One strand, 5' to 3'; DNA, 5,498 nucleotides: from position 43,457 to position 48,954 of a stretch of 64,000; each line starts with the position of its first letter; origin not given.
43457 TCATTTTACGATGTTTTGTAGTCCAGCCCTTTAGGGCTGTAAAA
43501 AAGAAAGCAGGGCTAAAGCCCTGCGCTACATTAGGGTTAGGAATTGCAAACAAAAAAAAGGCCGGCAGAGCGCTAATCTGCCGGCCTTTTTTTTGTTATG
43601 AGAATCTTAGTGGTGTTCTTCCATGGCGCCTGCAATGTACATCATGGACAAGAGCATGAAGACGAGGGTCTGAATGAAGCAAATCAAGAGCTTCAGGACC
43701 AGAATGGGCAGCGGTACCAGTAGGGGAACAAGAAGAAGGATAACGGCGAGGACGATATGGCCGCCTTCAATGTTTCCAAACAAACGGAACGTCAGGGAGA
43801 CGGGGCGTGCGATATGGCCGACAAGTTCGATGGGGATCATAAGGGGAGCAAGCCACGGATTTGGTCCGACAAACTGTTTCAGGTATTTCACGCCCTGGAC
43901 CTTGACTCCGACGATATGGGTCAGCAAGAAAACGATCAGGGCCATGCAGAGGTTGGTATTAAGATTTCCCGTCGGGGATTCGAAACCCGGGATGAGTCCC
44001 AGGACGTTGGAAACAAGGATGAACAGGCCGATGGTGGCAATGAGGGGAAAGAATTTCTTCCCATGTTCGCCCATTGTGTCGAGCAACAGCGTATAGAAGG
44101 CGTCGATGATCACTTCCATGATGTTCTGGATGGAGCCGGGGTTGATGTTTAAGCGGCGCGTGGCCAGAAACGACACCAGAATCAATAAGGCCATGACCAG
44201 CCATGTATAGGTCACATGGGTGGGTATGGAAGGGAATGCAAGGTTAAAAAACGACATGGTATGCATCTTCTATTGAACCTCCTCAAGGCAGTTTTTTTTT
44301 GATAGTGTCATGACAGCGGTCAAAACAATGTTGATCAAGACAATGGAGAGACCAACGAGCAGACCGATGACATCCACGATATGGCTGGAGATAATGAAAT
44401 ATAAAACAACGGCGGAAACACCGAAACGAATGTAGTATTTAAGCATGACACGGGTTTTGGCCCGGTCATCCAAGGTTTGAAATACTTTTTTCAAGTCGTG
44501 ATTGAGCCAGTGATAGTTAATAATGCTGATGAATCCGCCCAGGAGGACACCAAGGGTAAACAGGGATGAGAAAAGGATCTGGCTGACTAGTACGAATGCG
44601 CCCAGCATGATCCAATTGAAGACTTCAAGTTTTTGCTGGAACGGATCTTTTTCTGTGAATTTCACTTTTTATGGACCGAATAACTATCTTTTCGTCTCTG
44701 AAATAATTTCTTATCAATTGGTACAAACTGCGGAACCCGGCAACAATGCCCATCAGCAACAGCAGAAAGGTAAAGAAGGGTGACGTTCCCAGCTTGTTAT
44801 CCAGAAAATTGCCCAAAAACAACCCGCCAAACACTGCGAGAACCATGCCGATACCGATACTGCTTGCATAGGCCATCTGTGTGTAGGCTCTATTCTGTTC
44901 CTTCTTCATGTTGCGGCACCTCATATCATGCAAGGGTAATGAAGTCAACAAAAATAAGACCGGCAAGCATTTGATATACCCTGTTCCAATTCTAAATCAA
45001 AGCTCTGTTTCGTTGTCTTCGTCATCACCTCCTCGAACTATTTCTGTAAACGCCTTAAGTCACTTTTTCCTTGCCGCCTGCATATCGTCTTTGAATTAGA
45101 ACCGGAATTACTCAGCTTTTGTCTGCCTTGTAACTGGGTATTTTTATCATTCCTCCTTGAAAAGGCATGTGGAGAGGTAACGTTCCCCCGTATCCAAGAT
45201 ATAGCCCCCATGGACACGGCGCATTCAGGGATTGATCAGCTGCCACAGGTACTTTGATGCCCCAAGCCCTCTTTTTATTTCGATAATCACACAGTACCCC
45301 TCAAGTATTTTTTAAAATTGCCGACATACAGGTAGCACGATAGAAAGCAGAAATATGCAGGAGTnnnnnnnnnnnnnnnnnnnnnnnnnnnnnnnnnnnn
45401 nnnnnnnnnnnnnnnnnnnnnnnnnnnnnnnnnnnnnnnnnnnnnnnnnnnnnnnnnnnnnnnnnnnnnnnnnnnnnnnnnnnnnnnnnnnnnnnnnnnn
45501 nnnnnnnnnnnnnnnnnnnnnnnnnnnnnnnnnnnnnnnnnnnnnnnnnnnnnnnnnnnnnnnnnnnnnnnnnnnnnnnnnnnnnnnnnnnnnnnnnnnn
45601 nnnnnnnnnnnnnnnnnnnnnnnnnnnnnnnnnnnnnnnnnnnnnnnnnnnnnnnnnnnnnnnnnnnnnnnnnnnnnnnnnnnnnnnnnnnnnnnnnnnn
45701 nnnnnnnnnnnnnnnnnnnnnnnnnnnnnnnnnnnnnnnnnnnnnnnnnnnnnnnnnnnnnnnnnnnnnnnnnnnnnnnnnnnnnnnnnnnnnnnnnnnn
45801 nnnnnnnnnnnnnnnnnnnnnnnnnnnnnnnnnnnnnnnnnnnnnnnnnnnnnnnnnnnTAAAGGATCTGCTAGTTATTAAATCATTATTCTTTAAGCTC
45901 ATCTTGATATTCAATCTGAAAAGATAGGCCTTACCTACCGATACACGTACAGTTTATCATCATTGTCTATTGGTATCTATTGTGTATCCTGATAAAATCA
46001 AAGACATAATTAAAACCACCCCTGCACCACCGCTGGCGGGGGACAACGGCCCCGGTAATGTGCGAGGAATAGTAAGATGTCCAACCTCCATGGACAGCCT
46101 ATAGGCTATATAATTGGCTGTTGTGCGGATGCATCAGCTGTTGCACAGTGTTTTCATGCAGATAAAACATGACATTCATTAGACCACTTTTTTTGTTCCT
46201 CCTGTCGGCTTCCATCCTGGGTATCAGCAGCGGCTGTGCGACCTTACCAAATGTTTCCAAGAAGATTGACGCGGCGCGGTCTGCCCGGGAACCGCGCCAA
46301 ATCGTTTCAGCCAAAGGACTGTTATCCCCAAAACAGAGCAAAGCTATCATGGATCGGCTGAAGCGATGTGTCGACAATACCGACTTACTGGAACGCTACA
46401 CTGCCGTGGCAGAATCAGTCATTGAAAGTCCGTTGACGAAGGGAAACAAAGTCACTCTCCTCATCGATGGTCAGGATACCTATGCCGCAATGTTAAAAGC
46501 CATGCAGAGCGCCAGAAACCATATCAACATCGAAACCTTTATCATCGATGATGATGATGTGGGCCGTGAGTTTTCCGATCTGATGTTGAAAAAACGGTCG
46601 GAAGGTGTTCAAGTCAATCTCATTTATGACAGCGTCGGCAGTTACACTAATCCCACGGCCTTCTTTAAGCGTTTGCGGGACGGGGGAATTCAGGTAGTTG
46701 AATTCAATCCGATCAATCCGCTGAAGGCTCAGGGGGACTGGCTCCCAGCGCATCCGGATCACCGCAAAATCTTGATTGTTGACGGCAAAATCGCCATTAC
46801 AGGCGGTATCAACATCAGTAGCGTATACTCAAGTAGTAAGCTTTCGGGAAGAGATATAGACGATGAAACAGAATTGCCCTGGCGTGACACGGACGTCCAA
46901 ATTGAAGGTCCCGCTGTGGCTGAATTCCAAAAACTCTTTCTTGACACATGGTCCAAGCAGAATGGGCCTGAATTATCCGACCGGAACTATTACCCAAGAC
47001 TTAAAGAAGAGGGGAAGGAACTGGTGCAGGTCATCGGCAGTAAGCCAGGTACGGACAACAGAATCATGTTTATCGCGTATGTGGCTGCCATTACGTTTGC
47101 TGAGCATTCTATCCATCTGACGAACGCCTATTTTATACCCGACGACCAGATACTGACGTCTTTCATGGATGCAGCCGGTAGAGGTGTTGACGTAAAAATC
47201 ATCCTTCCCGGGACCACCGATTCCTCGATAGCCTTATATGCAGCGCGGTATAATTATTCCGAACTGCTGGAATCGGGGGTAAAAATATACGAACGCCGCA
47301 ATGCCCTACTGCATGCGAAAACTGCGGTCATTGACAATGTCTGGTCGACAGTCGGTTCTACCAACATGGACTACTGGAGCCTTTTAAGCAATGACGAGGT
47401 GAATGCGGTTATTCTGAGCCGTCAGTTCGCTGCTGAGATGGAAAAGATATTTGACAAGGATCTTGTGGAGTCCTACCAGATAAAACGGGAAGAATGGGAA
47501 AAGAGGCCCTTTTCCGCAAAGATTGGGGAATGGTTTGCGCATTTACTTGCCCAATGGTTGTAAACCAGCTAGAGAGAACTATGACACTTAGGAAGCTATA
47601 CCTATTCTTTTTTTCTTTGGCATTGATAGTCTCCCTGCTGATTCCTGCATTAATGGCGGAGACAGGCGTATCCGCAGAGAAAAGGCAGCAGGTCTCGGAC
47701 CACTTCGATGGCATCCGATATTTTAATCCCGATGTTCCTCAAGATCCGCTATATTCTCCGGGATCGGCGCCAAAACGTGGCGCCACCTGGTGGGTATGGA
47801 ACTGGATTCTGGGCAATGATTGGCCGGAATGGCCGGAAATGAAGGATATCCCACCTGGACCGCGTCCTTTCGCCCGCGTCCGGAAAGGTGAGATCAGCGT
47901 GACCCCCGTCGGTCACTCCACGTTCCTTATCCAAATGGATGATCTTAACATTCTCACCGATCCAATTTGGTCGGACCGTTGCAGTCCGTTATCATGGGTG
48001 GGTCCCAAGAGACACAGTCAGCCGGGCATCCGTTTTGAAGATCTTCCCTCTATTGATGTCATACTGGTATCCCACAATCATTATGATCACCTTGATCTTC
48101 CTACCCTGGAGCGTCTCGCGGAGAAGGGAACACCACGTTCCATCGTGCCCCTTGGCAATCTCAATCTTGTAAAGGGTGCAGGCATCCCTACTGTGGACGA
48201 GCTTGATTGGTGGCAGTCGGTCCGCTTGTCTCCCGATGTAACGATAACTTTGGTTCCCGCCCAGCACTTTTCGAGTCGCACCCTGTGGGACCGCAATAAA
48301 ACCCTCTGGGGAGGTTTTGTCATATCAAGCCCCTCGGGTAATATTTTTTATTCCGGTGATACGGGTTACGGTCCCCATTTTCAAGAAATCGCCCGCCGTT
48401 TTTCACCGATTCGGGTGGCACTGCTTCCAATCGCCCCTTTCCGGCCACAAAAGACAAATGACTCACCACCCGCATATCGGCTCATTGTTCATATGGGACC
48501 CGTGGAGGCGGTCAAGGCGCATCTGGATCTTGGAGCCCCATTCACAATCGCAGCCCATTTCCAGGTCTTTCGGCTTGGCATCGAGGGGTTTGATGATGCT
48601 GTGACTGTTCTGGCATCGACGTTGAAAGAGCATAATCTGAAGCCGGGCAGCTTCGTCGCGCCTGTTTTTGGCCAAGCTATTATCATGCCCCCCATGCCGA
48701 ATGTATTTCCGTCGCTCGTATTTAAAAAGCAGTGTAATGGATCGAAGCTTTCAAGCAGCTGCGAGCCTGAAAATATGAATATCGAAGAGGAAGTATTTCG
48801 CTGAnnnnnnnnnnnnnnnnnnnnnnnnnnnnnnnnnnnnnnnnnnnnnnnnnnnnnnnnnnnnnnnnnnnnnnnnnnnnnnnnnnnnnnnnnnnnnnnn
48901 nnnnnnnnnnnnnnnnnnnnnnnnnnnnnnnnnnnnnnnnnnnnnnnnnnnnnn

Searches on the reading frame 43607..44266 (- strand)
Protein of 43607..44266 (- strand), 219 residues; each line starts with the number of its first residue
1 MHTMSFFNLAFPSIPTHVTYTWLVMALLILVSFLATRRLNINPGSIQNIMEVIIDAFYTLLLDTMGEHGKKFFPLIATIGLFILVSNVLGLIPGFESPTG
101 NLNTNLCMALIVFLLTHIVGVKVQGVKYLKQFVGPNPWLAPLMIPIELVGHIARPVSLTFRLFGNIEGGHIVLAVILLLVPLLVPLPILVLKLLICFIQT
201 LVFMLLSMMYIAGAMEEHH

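Call 80: search_protein_families(library=pfam, proteins=[window:43607-44266:-], max_evalue=0.00001)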
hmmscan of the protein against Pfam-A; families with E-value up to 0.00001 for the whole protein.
window:43607-44266:- (219 aa): 1 family
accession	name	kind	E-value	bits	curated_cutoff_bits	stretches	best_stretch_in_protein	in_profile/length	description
PF00119.25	ATP-synt_A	-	1.3e-55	189.1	33.9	1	19-211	2-216/217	ATP synthase A chain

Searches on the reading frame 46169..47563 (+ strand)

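Call 9: search_protein_families(library=pfam, proteins=[window:46169-47563:+])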
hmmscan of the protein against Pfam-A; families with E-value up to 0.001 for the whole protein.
window:46169-47563:+ (464 aa): 2 families
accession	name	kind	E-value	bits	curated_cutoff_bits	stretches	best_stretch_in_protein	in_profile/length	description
PF13091.12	PLDc_2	-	2.3e-45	154.1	27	2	305-431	2-131/132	PLD-like domain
PF00614.28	PLDc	-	1.4e-06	28.5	21.9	1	198-220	6-28/28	Phospholipase D Active site motif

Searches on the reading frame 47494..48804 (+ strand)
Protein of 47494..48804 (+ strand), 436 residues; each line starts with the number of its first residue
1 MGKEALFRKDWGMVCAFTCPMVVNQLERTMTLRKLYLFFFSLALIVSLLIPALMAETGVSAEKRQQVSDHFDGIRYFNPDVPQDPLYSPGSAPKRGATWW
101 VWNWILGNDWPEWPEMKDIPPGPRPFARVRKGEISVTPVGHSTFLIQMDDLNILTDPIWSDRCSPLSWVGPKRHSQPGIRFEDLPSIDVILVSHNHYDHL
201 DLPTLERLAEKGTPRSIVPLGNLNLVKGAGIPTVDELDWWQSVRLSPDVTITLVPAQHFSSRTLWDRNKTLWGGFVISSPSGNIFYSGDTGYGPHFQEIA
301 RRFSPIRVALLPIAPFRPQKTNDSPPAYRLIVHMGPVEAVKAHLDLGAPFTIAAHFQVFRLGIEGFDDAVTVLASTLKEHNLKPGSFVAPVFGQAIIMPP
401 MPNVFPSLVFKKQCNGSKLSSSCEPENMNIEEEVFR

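Call 9: search_protein_families(library=pfam, proteins=[window:47494-48804:+])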
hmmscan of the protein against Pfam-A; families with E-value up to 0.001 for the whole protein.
window:47494-48804:+ (436 aa): 3 families
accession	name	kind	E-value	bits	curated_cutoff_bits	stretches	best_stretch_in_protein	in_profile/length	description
PF12706.13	Lactamase_B_2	-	8.6e-39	133.6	27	1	152-356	2-200/200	Beta-lactamase superfamily domain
PF13483.12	Lactamase_B_3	-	8e-15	55.6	24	1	136-333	2-150/160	Beta-lactamase superfamily domain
PF00753.33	Lactamase_B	-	0.00018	22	22.7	0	137-199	2-56/196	Metallo-beta-lactamase superfamily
